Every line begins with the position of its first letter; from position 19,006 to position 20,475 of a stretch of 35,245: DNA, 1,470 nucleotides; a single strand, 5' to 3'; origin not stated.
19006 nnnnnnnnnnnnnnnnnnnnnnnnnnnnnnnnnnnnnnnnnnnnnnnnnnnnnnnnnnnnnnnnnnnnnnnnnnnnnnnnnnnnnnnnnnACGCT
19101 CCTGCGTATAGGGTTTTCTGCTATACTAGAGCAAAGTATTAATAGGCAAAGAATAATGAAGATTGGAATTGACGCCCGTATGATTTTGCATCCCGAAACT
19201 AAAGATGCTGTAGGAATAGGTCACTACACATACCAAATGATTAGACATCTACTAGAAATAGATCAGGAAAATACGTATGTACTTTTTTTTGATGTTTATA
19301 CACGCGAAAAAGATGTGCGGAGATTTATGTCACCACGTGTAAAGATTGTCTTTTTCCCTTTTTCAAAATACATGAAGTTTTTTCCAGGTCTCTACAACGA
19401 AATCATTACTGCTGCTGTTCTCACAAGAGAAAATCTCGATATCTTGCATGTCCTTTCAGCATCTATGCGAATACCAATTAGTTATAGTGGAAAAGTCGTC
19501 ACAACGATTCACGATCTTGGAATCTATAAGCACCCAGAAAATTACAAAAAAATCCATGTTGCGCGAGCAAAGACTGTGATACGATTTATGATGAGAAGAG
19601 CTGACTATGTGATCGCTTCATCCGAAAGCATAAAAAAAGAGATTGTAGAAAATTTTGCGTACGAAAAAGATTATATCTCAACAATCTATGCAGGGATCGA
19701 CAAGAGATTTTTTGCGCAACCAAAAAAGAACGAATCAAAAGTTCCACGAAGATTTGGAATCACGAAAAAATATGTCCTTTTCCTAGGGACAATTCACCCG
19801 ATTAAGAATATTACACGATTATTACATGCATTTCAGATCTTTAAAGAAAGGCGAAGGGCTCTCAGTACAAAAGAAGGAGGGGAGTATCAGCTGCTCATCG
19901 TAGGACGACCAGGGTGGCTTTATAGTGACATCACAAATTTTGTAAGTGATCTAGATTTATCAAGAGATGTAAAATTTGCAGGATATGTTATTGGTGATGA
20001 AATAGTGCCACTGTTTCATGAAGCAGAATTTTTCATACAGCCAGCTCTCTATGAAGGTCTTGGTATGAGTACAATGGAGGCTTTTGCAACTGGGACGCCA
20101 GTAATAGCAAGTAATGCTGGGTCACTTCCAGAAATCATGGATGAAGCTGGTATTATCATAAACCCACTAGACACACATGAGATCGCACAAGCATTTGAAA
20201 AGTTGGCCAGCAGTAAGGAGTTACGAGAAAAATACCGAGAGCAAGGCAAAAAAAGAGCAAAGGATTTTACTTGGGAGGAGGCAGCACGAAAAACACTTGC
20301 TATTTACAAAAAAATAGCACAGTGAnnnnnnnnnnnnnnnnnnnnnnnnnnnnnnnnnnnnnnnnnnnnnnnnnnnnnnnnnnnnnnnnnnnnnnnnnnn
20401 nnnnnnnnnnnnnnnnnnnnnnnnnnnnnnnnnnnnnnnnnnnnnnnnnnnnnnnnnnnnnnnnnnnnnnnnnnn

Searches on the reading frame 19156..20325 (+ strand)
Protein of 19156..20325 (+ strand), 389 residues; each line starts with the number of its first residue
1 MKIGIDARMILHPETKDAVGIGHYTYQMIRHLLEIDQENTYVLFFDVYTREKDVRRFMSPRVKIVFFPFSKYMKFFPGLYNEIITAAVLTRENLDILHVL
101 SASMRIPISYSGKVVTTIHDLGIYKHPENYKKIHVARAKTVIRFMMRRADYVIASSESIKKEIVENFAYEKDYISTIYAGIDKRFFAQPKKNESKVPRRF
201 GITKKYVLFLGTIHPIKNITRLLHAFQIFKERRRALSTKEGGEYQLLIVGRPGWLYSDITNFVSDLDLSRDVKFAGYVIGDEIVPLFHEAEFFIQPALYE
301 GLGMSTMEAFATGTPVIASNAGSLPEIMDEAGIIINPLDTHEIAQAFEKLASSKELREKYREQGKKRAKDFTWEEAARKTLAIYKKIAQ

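Call 7: search_protein_families(library=pfam, proteins=[window:19156-20325:+])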
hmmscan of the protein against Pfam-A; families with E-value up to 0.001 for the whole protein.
window:19156-20325:+ (389 aa): 5 families
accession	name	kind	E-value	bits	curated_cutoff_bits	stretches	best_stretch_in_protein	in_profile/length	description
PF00534.26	Glycos_transf_1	-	7.3e-29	100.9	26.4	1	201-367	12-172/172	Glycosyl transferases group 1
PF13692.12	Glyco_trans_1_4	-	1.7e-27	96.8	27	1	205-351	2-140/142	Glycosyl transferases group 1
PF13439.12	Glyco_transf_4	-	5.1e-14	53.1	28.5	1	20-182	3-167/170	Glycosyltransferase Family 4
PF20706.3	GT4-conflict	-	6.1e-09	35.8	26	1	119-334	118-324/385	Family 4 Glycosyltransferase in conflict systems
PF13524.12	Glyco_trans_1_2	-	1e-06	29.2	25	1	240-381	11-143/144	Glycosyl transferase-like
